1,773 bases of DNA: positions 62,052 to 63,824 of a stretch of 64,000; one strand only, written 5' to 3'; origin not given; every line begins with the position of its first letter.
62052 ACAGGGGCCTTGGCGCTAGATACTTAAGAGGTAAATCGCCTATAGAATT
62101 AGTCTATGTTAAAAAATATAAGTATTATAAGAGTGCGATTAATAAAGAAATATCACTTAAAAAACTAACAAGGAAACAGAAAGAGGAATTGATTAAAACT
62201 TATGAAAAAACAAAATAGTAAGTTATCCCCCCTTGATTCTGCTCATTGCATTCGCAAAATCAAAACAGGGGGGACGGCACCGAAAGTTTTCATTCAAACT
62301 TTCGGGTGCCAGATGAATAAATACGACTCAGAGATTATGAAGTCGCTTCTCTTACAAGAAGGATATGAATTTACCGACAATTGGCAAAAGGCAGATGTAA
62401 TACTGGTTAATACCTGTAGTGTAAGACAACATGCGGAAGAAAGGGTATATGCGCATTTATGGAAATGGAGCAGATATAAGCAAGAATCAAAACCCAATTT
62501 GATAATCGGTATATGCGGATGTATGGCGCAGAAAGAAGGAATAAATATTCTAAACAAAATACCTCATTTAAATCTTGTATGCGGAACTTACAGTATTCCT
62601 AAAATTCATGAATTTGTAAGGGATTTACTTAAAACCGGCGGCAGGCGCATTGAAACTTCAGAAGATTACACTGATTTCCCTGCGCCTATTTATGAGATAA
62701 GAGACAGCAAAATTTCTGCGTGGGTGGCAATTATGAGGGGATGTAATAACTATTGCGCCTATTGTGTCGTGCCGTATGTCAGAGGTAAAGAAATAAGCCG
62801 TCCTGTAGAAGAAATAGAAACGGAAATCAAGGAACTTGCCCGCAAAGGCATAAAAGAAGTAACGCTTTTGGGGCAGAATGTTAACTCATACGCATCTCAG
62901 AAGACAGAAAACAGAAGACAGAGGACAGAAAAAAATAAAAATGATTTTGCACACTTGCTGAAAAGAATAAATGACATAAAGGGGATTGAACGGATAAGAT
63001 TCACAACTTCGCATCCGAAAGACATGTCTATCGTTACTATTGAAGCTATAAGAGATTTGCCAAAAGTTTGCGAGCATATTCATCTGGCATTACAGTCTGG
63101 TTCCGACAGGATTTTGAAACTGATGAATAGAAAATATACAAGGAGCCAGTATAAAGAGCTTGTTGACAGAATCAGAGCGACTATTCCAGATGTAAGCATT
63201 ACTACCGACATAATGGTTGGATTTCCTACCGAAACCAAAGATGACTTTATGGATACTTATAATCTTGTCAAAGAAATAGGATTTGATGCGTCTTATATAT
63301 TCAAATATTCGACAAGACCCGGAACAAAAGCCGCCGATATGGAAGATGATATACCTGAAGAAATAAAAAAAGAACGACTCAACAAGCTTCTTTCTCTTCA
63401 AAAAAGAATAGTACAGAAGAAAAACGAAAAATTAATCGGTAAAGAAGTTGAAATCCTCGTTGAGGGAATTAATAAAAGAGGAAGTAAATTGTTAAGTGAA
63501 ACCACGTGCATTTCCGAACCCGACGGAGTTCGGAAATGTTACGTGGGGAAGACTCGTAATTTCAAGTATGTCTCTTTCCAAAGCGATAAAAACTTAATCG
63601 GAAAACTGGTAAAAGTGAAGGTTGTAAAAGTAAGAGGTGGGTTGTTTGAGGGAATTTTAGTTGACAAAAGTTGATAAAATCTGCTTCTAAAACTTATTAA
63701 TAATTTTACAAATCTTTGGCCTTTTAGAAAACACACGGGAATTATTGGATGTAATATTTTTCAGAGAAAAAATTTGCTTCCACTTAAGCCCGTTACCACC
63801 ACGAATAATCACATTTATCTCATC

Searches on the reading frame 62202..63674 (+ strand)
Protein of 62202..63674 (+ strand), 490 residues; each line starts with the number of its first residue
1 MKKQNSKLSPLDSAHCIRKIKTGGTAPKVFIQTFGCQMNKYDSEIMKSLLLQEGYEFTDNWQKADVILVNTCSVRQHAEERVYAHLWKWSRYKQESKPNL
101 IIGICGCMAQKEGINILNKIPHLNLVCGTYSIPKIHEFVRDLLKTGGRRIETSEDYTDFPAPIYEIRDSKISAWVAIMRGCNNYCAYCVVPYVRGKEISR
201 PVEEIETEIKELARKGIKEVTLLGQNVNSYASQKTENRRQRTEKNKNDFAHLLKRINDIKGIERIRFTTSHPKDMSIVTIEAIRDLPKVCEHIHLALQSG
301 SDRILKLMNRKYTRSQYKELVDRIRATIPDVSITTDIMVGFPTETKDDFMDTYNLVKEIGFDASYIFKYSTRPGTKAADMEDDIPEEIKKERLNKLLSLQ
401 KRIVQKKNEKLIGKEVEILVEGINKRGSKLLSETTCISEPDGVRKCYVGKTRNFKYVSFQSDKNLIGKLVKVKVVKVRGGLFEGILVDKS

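Call 66: find_encoding_contigs(protein=window:62202-63674:+, flank=10000, max_places=2)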
Protein window:62202-63674:+ (490 aa): 8 contigs read that carry it; 2 places shown.
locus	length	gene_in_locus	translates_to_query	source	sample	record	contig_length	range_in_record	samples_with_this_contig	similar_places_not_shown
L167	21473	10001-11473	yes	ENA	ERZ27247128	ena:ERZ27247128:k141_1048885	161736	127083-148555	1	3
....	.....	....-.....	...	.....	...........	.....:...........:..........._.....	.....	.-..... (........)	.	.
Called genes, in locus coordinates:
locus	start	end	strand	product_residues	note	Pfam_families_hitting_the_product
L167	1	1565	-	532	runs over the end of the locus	PF00118:Cpn60_TCP1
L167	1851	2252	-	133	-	PF07963:N_methyl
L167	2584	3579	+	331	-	PF00691:OmpA, PF01476:LysM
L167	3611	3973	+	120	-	PF01471:PG_binding_1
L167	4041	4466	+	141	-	-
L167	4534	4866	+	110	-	PF02311:AraC_binding (weak), PF07883:Cupin_2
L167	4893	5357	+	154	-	PF12801:Fer4_5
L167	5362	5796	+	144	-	PF01161:PBP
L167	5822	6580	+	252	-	PF05170:AsmA, PF05359:DUF748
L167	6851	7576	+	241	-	PF12146:Hydrolase_4, PF00561:Abhydrolase_1, PF12697:Abhydrolase_6 (weak), PF02129:Peptidase_S15 (faint), PF03959:FSH1 (weak)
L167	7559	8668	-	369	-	PF00465:Fe-ADH, PF13685:Fe-ADH_2, PF01761:DHQ_synthase, PF04675:DNA_ligase_A_N (faint), PF24621:DHQS_C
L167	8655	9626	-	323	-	PF00682:HMGL-like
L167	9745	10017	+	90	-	PF01541:GIY-YIG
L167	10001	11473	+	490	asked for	PF00919:UPF0004, PF04055:Radical_SAM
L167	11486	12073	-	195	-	-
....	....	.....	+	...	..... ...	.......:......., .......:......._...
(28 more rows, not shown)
